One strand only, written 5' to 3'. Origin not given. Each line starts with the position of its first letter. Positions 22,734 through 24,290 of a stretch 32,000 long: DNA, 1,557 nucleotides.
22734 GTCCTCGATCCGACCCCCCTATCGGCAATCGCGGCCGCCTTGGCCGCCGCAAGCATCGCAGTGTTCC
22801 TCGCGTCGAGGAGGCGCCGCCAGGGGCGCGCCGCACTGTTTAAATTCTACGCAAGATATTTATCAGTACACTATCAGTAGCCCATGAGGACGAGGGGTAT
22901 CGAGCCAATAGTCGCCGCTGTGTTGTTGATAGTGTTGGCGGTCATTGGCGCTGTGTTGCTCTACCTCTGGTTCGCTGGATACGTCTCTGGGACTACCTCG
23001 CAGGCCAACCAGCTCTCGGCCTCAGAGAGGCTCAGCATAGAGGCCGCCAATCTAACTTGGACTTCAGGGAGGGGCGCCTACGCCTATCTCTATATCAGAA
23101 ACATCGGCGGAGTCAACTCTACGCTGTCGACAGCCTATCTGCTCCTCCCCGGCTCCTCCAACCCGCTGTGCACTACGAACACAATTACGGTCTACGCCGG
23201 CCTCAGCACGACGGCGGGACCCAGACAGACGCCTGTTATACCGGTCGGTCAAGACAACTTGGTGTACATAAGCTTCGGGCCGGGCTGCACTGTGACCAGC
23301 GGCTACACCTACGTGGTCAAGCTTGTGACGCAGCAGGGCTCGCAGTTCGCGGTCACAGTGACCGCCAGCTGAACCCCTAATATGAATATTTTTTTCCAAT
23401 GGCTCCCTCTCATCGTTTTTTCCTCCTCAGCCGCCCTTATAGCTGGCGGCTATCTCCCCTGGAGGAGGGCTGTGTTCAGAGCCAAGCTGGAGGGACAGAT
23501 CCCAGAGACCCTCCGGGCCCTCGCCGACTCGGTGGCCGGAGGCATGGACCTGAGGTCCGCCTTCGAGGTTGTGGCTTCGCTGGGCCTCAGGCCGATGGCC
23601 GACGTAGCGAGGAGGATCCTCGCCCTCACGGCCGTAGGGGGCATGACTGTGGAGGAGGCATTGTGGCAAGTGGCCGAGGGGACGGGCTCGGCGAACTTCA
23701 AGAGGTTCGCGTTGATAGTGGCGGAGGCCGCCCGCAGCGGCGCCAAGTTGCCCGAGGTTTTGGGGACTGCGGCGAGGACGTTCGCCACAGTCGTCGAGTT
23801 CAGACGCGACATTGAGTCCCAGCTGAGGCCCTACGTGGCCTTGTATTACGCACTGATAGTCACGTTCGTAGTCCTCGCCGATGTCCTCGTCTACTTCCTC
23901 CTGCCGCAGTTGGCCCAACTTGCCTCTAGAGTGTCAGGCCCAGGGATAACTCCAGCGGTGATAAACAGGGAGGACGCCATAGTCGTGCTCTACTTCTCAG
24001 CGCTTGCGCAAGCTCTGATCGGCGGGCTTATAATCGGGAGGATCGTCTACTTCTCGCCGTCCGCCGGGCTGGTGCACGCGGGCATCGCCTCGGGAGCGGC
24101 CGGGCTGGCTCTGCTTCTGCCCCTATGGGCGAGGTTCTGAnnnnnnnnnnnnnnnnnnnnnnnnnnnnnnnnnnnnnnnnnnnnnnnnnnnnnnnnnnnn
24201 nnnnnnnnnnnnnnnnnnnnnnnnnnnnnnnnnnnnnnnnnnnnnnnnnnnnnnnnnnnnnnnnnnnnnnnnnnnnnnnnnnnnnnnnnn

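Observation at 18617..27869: Compact type IV pilus-like module with an unusual parts list: candidate uncharacterised archaeal surface-filament system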

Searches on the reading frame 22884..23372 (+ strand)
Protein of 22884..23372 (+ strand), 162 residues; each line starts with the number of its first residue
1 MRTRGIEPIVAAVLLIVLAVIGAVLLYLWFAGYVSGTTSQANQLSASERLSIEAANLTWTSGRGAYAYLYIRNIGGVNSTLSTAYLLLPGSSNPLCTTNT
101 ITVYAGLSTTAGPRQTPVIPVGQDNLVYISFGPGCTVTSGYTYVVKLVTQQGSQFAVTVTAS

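Call 3: search_protein_families(library=pfam, proteins=[window:22884-23372:+], max_evalue=0.1)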
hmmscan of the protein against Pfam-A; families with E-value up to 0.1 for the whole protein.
window:22884-23372:+ (162 aa): 3 families
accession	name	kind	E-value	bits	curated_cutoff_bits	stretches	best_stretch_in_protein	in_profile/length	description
PF06157.16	DUF973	-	0.0046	16.6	26.4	0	118-160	266-307/309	Protein of unknown function (DUF973)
PF07790.16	Pilin_N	-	0.039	15.3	25.2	1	5-76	2-61/78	Archaeal Type IV pilin, N-terminal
PF22067.2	Cep192_D3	-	0.057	14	27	0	118-161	54-97/99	Cep192 domain 3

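Call 20: search_solved_structures(query=window:22884-23372:+, max_evalue=10, show_alignments=3)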
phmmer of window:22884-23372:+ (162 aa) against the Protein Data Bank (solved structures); distinct sequences matched with E-value up to 10: 4.
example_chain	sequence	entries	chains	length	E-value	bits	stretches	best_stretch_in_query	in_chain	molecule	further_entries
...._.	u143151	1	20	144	1.1e-25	93.6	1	1-159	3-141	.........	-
5kyh_A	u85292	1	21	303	0.0096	19.2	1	6-37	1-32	Iho670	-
3j1r_A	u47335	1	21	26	0.04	17.1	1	6-30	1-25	archaeal adhesion filament core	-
9ues_B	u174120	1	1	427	0.97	12.6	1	28-105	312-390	Subtilisin-like serine protease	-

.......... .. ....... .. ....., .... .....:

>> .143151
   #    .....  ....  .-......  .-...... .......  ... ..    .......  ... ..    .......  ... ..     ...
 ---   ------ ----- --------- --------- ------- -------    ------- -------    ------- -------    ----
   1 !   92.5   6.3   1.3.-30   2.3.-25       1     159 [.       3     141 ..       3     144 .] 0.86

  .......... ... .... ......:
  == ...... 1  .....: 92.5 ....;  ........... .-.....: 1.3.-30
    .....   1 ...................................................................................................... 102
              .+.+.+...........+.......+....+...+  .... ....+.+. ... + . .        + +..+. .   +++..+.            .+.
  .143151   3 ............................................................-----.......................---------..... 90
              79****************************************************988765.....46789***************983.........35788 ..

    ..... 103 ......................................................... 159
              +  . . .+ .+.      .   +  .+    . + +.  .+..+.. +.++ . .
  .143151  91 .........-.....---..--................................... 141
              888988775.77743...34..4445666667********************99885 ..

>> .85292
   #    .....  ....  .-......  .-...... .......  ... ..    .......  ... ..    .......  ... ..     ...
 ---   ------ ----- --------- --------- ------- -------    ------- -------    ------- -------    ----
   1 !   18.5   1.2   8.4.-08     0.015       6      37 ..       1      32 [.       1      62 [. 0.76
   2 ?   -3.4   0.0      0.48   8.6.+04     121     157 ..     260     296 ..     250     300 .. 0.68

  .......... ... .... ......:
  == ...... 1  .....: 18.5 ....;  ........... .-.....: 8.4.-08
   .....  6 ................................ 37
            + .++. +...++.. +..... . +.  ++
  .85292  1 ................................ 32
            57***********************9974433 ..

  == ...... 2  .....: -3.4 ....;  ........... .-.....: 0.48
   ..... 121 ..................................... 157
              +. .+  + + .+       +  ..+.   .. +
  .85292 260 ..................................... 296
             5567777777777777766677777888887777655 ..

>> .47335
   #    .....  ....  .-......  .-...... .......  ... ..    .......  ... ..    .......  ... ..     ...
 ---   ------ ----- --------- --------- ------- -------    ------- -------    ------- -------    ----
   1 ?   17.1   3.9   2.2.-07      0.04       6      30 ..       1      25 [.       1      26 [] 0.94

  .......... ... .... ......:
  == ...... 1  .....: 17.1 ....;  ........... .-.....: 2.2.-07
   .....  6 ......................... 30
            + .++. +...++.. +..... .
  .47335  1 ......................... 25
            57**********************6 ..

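Call 30: find_homologous_proteins(query=window:22884-23372:+, max_evalue=0.001)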
Query window:22884-23372:+ (162 aa): 177 proteins with E <= 0.001 among 2785 candidates; the best 120 are listed.
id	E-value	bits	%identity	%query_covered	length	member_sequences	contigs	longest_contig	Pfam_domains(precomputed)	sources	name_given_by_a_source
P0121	7.0e-96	336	100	100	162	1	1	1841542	-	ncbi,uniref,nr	ncbi:archaellin/type IV pilin N-terminal domain-containing protein [Thermoproteus tenax]|uniref:Type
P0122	8.1e-65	235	73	100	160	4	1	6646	-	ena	-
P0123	2.2e-62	227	70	100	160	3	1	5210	-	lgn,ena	-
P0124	2.8e-62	227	70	100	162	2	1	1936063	-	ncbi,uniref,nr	ncbi:hypothetical protein TUZN_0904 [Thermoproteus uzoniensis 768-20]|uniref:Flagellar biosynthesis 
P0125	9.0e-59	216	70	99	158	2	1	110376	-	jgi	jgi:FlaG/FlaF family flagellin (archaellin)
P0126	6.1e-58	213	70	99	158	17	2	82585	-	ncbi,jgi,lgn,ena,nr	ncbi:MAG: flagellar biosynthesis protein FlaG [Thermoproteus sp.]|jgi:FlaG/FlaF family flagellin (ar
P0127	2.5e-56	208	68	100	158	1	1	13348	-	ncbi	ncbi:MAG: flagellar biosynthesis protein FlaG [Thermoproteus sp.]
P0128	8.6e-56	206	69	99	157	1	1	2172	-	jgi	-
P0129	1.1e-55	206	68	99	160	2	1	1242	-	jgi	-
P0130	2.3e-55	205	68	99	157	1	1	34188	-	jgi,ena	-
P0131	4.1e-55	204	68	99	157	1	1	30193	-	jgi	-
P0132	4.5e-55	204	68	99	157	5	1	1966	-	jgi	-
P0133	5.7e-55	203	68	99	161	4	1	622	-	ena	-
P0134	8.9e-55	203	67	99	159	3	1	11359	-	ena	-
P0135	3.2e-54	201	67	99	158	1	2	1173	-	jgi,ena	-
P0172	1.0e-41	160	58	99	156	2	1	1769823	-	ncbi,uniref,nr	ncbi:type IV pilin [Pyrobaculum neutrophilum]|uniref:Flagellar biosynthesis protein FlaG n=1 Tax=Pyr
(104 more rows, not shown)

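Call 35: find_encoding_contigs(protein=P0124, flank=10000, max_places=2)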
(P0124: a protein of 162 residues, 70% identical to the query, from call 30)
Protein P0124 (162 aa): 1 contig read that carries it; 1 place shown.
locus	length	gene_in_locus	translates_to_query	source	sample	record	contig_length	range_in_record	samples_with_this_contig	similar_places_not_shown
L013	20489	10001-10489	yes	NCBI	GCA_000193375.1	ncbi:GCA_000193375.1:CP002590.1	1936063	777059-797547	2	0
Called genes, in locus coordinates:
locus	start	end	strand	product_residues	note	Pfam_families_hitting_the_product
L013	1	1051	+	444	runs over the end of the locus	PF13433:Peripla_BP_5 (faint), PF13458:Peripla_BP_6, PF01094:ANF_receptor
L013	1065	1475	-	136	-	PF00571:CBS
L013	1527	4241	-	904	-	PF05317:Thermopsin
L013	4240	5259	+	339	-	PF00155:Aminotran_1_2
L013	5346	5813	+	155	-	PF12686:DUF3800 (weak)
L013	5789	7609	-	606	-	-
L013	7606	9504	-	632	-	-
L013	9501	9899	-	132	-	-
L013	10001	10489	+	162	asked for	-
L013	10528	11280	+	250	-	PF00482:T2SSF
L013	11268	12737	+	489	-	PF00437:T2SSE, PF27713:UCP018868 (weak), PF00005:ABC_tran (weak)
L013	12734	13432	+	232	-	PF00482:T2SSF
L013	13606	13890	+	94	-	-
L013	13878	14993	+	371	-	PF00004:AAA (faint), PF01637:ATPase_2 (faint), PF05729:NACHT (faint), PF06745:ATPase, PF13173:AAA_14 (faint), PF13401:AAA_22, PF13481:AAA_25 (weak), PF13401:AAA_22 (weak), +6 more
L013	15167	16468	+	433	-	PF00909:Ammonium_transp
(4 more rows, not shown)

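Call 81: find_encoding_contigs(protein=P0172, flank=10000, max_places=2)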
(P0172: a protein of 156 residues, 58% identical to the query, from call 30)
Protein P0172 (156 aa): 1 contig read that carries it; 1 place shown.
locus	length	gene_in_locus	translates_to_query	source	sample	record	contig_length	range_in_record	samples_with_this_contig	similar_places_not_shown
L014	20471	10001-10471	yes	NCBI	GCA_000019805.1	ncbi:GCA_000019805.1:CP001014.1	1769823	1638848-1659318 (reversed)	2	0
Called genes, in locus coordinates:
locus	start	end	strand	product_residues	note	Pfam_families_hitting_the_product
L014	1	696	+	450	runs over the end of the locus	PF08543:Phos_pyr_kin, PF00294:PfkB, PF10120:ThiN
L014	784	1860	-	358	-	PF02915:Rubrerythrin, PF04454:Linocin_M18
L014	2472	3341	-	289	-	PF00089:Trypsin, PF13365:Trypsin_2, PF13180:PDZ_2, PF17820:PDZ_6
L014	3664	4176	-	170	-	PF06195:DUF996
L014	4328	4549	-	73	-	-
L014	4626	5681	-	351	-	PF07854:DUF1646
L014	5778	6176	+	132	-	-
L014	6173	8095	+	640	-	-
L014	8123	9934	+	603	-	-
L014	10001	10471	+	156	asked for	-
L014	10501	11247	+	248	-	PF00482:T2SSF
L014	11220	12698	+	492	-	PF27713:UCP018868 (faint), PF00437:T2SSE, PF00005:ABC_tran (weak)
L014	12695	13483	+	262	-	PF00482:T2SSF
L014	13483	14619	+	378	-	PF06745:ATPase, PF13191:AAA_16 (faint), PF13481:AAA_25 (faint), PF20720:nSTAND3 (faint), PF13401:AAA_22, PF13479:AAA_24 (faint), PF13604:AAA_30 (faint), PF00004:AAA (faint)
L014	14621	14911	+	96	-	-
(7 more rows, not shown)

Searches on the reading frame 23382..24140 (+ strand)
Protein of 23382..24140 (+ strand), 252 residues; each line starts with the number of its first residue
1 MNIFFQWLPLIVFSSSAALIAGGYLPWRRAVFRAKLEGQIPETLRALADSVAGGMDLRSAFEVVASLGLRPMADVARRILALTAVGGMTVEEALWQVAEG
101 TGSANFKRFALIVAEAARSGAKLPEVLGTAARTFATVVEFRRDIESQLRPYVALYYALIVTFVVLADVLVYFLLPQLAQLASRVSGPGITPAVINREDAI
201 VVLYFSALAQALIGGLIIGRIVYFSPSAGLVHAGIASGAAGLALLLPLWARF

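Call 3: search_protein_families(library=pfam, proteins=[window:23382-24140:+], max_evalue=0.1)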
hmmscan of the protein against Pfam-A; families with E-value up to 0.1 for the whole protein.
window:23382-24140:+ (252 aa): 1 family
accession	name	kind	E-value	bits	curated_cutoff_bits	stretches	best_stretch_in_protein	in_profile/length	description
PF00482.28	T2SSF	-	1.8e-12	47.7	25.2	1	44-166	2-121/125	Type II secretion system (T2SS), protein F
